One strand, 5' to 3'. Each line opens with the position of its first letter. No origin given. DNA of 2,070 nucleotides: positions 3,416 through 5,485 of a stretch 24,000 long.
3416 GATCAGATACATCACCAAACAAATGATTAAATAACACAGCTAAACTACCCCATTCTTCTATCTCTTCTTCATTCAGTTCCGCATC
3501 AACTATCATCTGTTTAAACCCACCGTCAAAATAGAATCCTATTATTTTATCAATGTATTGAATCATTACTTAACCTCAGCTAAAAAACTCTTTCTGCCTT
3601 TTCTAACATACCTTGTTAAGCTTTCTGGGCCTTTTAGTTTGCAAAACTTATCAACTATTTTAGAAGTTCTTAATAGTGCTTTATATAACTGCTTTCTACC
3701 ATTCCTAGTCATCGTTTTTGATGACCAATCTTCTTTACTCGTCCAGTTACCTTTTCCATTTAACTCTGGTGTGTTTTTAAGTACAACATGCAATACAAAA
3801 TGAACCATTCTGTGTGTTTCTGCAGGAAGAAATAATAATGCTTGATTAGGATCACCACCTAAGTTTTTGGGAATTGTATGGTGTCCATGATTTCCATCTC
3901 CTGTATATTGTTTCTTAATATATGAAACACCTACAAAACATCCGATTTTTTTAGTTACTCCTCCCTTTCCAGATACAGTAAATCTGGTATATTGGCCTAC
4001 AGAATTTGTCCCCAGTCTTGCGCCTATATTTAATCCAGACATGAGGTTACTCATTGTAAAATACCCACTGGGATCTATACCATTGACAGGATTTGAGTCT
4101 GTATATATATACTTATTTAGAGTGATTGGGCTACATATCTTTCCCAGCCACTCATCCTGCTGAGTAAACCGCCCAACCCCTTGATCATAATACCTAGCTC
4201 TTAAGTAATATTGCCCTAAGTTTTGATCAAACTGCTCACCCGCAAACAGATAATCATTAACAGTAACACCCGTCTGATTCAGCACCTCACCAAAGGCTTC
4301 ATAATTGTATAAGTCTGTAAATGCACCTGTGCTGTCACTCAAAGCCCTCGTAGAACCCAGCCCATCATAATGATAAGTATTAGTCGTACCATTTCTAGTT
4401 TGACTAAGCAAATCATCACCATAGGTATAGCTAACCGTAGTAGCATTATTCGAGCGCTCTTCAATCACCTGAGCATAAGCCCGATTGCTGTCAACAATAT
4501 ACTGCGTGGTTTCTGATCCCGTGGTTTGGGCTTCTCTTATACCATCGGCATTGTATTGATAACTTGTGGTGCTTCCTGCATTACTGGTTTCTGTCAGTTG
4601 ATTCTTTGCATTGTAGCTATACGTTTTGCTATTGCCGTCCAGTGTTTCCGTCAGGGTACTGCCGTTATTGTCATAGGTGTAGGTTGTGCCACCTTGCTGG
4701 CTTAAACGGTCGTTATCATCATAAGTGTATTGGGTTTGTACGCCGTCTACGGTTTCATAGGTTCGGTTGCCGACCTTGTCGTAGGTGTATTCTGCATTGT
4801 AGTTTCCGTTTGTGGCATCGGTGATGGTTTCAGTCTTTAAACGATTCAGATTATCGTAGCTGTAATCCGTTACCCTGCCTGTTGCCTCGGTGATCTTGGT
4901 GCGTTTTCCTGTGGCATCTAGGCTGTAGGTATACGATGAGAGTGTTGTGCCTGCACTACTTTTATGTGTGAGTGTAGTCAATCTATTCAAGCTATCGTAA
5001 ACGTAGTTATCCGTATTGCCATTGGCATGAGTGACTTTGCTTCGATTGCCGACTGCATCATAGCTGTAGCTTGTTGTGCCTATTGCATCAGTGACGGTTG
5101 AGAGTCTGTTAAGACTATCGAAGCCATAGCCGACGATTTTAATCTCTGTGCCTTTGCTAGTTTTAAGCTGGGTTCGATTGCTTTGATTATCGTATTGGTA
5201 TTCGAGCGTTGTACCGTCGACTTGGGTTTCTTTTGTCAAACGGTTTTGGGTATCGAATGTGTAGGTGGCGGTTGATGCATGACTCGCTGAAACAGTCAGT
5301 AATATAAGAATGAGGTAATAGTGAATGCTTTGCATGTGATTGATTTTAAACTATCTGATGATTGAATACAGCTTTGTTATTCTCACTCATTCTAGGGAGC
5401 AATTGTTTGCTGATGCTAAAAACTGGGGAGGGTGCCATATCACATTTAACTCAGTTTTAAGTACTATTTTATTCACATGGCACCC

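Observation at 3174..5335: Unusually short RHS toxin with a signal-peptide-like N-terminus and a GHH/AHH-type nuclease-like tip, plus an overlapping immunity gene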

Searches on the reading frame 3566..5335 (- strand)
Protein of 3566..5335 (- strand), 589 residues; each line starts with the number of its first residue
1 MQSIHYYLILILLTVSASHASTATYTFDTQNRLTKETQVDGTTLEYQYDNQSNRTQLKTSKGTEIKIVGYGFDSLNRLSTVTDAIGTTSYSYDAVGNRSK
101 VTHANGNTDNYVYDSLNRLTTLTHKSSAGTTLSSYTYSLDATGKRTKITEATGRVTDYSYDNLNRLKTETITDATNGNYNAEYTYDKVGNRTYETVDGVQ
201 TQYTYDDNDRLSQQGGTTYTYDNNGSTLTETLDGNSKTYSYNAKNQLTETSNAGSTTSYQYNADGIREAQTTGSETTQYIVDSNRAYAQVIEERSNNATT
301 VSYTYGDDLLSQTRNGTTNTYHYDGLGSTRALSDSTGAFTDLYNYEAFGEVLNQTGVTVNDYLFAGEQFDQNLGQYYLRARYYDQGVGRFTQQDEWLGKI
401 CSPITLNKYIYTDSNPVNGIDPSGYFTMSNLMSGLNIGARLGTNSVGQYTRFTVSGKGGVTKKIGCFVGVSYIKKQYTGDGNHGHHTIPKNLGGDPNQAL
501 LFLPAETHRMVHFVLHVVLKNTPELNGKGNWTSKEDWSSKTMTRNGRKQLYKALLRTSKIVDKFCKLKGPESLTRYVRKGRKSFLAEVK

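Call 3: search_protein_families(library=pfam, proteins=[window:3566-5335:-], max_evalue=1)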
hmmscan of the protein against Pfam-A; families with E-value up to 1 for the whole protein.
window:3566-5335:- (589 aa): 1 family
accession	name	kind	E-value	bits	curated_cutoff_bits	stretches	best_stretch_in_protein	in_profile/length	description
PF05593.20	RHS_repeat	-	6.6e-27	93.8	22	9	72-108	1-38/38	RHS Repeat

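Call 4: search_protein_families(library=ncbifam, proteins=[window:3566-5335:-], max_evalue=1)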
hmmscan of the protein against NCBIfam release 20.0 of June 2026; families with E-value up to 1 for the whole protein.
window:3566-5335:- (589 aa): 3 families
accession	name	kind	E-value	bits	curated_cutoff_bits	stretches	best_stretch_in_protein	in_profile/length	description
TIGR03696.1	Rhs_assc_core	domain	8.7e-19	67.8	32.5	1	345-424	1-75/76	RHS repeat-associated core domain-containing protein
TIGR01643.1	YD_repeat_2x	repeat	1.4e-15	57.1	15.8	5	28-55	2-29/42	YD repeat-containing protein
NF041261.1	RHS_core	equivalog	2.7e-15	55.3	2000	3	68-338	429-701/1261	RHS element core protein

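Call 6: search_solved_structures(query=window:3566-5335:-, max_evalue=1)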
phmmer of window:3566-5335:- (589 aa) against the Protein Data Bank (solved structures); distinct sequences matched with E-value up to 1: 14.
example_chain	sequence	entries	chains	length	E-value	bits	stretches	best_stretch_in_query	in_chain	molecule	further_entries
8h8a_A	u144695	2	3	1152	1e-36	130.3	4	208-425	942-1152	Putative Rhs-family protein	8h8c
8h8b_A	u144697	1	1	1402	2.3e-36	129.1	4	208-429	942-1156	Putative Rhs-family protein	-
9ifo_A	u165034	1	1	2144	4.2e-25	92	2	94-424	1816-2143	Teneurin-Like Protein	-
7q97_A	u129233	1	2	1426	4.3e-23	85.3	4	31-213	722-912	Rhs family protein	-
8cp6_B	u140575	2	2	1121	8.3e-18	67.9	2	44-248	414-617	Toxin protein Tse5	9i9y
7pq5_L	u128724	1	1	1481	4.3e-16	62.2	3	17-121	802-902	Tre23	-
8qja_A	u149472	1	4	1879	3.5e-14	55.9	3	46-424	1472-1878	Putative type VI secretion system YD repeat-containing Rhs element Vgr protein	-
8qjd_A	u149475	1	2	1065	2.7e-13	53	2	37-308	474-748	Salmonella bongori Rhs core domain (residues 360-1420)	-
8qjb_A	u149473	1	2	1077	2.8e-13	52.9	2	37-308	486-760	T6SS-associated Rhs core domain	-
8qjc_A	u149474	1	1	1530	4.9e-13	52.1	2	38-307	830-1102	T6SS-associated Rhs core and toxin domain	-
8uy4_A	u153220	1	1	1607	1.3e-12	50.7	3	26-268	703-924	Tse15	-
8uxt_A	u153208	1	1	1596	2.4e-11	46.6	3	26-268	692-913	Tse15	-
9on3_A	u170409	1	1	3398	1.8e-09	40.3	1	281-446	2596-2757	SGS4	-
7tpr_F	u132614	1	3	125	0.047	15.9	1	85-151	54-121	Nanobody 7A3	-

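Call 9: find_homologous_proteins(query=window:3566-5335:-, max_evalue=0.00001)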
Query window:3566-5335:- (589 aa): 3943 proteins with E <= 0.00001 among 8000 candidates; the best 120 are listed.
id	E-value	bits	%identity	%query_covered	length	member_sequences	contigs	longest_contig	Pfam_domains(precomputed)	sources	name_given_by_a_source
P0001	0.0e+0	1305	100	100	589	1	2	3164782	PF05593.20,PF25023.2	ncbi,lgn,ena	ncbi:MAG: RHS repeat-associated core domain-containing protein [Cocleimonas sp.]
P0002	4.9e-195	668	76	70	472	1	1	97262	PF05593.20,PF25023.2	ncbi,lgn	-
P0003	4.3e-179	615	79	63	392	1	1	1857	PF05593.20,PF25023.2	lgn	-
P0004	2.8e-163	563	55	75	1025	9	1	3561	PF05593.20,PF25023.2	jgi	-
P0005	8.7e-162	558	58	76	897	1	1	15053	PF07591.16,PF05593.20,PF25023.2,PF14890.12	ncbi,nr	ncbi:MAG: hypothetical protein KZQ94_20695, partial [Candidatus Thiodiazotropha sp. (ex Troendleina 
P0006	2.9e-156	540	46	97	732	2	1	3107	PF05593.20,PF25023.2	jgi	-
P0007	2.1e-154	534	56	73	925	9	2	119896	PF07591.16,PF05593.20,PF15643.13,PF25023.2,PF14890.12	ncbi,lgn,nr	ncbi:MAG: polymorphic toxin-type HINT domain-containing protein [Pseudomonadota bacterium]|nr:polymo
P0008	2.5e-153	530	53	76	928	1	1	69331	PF05593.20,PF25023.2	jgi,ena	-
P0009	3.5e-153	530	56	71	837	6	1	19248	PF14040.12,PF05593.20,PF25023.2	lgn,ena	-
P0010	4.7e-152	526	57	73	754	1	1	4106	PF05593.20,PF25023.2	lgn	-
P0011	4.7e-152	526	55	71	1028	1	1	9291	PF07591.16,PF05593.20,PF25023.2,PF14890.12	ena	-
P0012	1.1e-151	525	61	72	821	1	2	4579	PF07591.16,PF05593.20,PF25023.2,PF14436.12,PF14890.12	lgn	-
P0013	4.5e-151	523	57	71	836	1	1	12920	PF14040.12,PF05593.20,PF25023.2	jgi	-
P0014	2.6e-150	520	53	77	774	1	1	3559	PF05593.20,PF25023.2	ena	-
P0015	2.1e-148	514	56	70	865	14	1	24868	PF05593.20,PF25023.2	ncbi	-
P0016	5.7e-147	509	65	60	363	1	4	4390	-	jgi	jgi:RHS repeat-associated protein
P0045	1.5e-133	465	45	92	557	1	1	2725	PF05593.20,PF25023.2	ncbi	-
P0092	4.6e-120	420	48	75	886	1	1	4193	PF07591.16,PF05593.20,PF25023.2,PF13403.12,PF14890.12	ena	-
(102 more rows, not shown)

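Call 14: find_encoding_contigs(protein=P0002, flank=8000, max_places=3)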
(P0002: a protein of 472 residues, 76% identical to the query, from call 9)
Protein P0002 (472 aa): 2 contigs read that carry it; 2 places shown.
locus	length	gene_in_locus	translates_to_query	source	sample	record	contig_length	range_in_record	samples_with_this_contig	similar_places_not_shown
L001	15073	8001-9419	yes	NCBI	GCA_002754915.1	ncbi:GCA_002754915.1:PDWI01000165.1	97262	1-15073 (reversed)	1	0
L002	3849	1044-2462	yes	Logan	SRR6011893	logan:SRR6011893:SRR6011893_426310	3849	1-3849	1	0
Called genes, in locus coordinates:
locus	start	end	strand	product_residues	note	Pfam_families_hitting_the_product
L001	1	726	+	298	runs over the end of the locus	PF02899:Phage_int_SAM_1, PF13495:Phage_int_SAM_4 (weak), PF00589:Phage_integrase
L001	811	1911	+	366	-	PF00730:HhH-GPD, PF14815:NUDIX_4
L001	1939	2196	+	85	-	PF04362:Iron_traffic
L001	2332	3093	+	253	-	PF00175:NAD_binding_1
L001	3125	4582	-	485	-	PF00392:GntR, PF00155:Aminotran_1_2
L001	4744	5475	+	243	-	PF13302:Acetyltransf_3, PF00583:Acetyltransf_1 (faint)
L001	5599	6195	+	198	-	-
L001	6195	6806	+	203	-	PF01205:Impact_N, PF09186:DUF1949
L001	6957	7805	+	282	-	-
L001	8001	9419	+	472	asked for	PF25023:TEN_YD-shell (weak), PF05593:RHS_repeat (weak), PF25023:TEN_YD-shell, PF05593:RHS_repeat (weak)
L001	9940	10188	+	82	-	-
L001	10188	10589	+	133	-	PF15586:Imm8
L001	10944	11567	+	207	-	PF14040:DNase_NucA_NucB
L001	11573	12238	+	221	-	-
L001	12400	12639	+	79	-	-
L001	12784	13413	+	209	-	PF14040:DNase_NucA_NucB (weak)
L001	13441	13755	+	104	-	-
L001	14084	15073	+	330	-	?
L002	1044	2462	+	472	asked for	PF25023:TEN_YD-shell (weak), PF05593:RHS_repeat (weak), PF25023:TEN_YD-shell, PF05593:RHS_repeat (weak)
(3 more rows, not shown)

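Call 15: find_encoding_contigs(protein=P0016, flank=5000, max_places=4)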
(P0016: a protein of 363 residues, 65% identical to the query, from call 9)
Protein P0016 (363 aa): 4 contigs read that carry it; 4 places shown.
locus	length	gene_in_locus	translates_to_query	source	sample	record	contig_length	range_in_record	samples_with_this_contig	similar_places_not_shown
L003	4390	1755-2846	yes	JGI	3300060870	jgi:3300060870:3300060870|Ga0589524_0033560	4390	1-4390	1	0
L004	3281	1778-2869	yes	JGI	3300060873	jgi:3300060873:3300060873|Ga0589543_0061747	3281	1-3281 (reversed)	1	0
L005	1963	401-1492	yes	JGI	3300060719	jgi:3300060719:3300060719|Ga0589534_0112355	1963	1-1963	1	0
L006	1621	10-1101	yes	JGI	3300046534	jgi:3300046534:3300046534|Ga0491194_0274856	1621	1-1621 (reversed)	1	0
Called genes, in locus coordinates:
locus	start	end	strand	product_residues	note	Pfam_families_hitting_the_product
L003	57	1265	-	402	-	PF00872:Transposase_mut, PF10551:MULE (weak)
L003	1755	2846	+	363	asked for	-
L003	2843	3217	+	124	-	-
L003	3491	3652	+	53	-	-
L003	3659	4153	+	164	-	-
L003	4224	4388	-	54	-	?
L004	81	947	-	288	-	PF00872:Transposase_mut, PF10551:MULE (weak)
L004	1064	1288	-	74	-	PF00872:Transposase_mut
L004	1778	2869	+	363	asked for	-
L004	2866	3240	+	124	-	-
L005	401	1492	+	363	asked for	-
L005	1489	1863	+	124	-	-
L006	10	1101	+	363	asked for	-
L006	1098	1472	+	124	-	-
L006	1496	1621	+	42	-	?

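Call 29: search_protein_families(library=pfam, alignment_id=A3, max_evalue=0.01)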
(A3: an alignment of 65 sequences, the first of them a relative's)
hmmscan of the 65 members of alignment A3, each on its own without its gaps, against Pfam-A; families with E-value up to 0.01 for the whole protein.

A. member 1, P0001 (589 aa): 1 family
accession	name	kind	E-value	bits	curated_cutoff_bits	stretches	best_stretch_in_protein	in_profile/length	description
PF05593.20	RHS_repeat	-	6.6e-27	93.8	22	4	72-108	1-38/38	RHS Repeat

B. families by the number of members that match (of 65 scanned): 10 families
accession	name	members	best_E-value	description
PF05593.20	RHS_repeat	16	2.5e-114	RHS Repeat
PF03527.20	RHS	2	4.8e-17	RHS protein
PF25023.1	TEN_YD-shell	2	1.1e-16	Teneurin YD-shell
PF07591.16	PT-HINT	2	6.3e-12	Pretoxin HINT domain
PF01841.26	Transglut_core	1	7e-19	Transglutaminase-like superfamily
PF09136.16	Glucodextran_B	1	8.5e-06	Glucodextranase, domain B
PF19077.6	Big_13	1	0.00068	Bacterial Ig-like domain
PF17957.7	Big_7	1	0.0015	Bacterial Ig domain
PF11962.13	Peptidase_G2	1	0.0023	Peptidase_G2, IMC autoproteolytic cleavage domain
PF22352.2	K319L-like_PKD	1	0.0083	K319L-like, PKD domain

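Call 30: predict_structure(alignment_id=A2)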
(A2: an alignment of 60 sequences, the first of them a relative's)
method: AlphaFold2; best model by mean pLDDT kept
length: 589 residues; sequences in the alignment: 60
mean_pLDDT: 76.5   pTM: 0.66
mean pLDDT of the five models: 76.5, 75.6, 74.3, 72.8, 71.3
residues with pLDDT >= 90: 297; 70-90: 92; 50-70: 55; < 50: 145
segments of 3 or more residues with pLDDT < 50: 1-10, 394-434, 447-510, 517-542, 587-589
pLDDT, mean of each block of 10 residues (from residue 1): 41 57 89 93 97 97 97 97 98 97 98 97 98 97 94 97 94 96 93 97 93 96 91 95 91 93 88 95 83 94 94 96 91 97 92 94 85 80 75 49 41 42 42 51 50 34 32 33 30 36 38 50 44 46 63 77 68 78 58
secondary structure, 60 per line:
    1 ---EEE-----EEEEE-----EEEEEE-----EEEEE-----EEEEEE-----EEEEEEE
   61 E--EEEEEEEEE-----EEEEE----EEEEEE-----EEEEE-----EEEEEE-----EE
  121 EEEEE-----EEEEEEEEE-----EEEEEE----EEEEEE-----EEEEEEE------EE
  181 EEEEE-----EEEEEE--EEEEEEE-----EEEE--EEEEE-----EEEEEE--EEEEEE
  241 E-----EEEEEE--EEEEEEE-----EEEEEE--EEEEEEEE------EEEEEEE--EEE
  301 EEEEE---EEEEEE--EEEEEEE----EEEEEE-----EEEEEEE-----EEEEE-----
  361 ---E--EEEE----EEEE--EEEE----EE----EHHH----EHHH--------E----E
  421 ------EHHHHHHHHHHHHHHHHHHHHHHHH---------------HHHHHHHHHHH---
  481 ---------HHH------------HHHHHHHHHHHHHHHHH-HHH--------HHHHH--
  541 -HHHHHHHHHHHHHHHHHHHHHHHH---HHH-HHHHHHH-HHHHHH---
elements in order: E4-6 E12-16 E22-27 E33-37 E43-48 E54-61 E64-72 E78-82 E87-92 E98-102 E108-113 E119-125 E131-139 E145-150 E155-160 E166-172 E179-185 E191-196 E199-205 E211-214 E217-221 E227-232 E235-241 E247-252 E255-261 E267-272 E275-282 E289-295 E298-305 E309-314 E317-323 E328-333 E339-345 E351-355 E367-370 E375-378 E381-384 H428-451 H467-477 H505-521 H534-538 H542-565 H573-579 H581-586

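Call 44: find_related_loci(query=P0001, collection=genome_contigs, flank=10000)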
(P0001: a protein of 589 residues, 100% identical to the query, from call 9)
Query P0001 (589 aa) in genome_contigs; peptide patterns used: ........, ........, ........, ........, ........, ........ (x = any residue, [..] = any of these).
55 stretches matched a pattern; 11 encode a relative of the query (tblastn E <= 1e-3); 11 distinct loci.
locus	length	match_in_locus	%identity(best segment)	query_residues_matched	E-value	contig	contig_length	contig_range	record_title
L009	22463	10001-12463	53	11-472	6e-140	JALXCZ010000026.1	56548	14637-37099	MAG: Sulfurovum sp. isolate T2_metabat2_scaf2bin.213 T2_NODE_302_length_56548_cov_54.969497, whole genome shotgun sequen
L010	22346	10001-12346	51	2-452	2e-131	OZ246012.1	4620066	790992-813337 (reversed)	MAG: Gammaproteobacteria bacterium isolate cdc0f530-035d-4955-97c4-39c5ebdcd4ad genome assembly, chromosome: 1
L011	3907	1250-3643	49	2-476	1e-130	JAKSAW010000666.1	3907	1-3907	MAG: Pseudomonadales bacterium isolate MAG.120 k141_5431274, whole genome shotgun sequence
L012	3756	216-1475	53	25-426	5e-129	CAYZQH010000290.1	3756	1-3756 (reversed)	MAG TPA_asm: uncultured Cellvibrionaceae bacterium isolate SRP065251_co2_79 genome assembly, contig: NODE_28263_length_3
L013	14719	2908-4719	48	12-437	4e-112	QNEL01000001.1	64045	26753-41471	MAG: Candidatus Parabeggiatoa sp. nov. 3 isolate B5_G6 B5_Guay6_scaffold_00041, whole genome shotgun sequence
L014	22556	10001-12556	46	12-427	1e-96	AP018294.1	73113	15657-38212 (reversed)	Calothrix sp. NIES-4105 plasmid plasmid4 DNA, complete genome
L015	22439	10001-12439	57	11-437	2e-146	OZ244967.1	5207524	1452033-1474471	MAG: Granulosicoccaceae bacterium isolate 69fe04f5-5af2-44a6-ae30-c983e8064af8 genome assembly, chromosome: 1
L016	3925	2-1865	47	251-437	6e-50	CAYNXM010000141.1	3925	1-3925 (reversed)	MAG TPA_asm: uncultured Lyngbya sp. isolate binchicken_co372_111 genome assembly, contig: k141_1464711, whole genome sho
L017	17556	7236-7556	55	343-439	1e-30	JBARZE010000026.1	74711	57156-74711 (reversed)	MAG: Microcoleaceae cyanobacterium isolate MFD12149_ilm_asm_bin22 k127_30780, whole genome shotgun sequence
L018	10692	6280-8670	28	12-439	3e-23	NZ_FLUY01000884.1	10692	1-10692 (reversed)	Candidatus Thiosymbion oneisti isolate LOsNLC13024, whole genome shotgun sequence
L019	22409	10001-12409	30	32-459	8e-17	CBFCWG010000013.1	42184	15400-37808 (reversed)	MAG TPA_asm: uncultured bacterium isolate ERR13917544_binner12_Refined_49 genome assembly, contig: ERZ26802894.329, whol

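Call 49: find_encoding_contigs(protein=P0006, flank=5000, max_places=2)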
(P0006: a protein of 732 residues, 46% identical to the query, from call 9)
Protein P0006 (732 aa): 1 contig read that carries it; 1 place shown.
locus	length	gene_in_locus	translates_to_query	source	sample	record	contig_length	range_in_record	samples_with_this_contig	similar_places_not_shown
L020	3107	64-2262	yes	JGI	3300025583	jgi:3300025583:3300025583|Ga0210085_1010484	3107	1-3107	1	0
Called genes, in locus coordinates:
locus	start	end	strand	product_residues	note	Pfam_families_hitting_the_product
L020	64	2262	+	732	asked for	PF05593:RHS_repeat, PF25023:TEN_YD-shell (weak), PF05593:RHS_repeat (weak), PF25023:TEN_YD-shell, PF05593:RHS_repeat, PF25023:TEN_YD-shell, PF05593:RHS_repeat (weak)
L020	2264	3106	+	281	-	?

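Call 50: find_encoding_contigs(protein=P0045, flank=5000, max_places=2)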
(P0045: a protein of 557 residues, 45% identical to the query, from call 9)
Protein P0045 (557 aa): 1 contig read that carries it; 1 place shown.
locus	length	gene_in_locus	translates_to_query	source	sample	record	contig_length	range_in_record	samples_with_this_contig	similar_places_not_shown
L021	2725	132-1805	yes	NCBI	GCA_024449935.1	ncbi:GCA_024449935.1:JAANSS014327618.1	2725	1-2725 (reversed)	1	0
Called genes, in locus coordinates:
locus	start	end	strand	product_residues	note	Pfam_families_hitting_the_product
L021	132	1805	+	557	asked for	PF05593:RHS_repeat, PF25023:TEN_YD-shell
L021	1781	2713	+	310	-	-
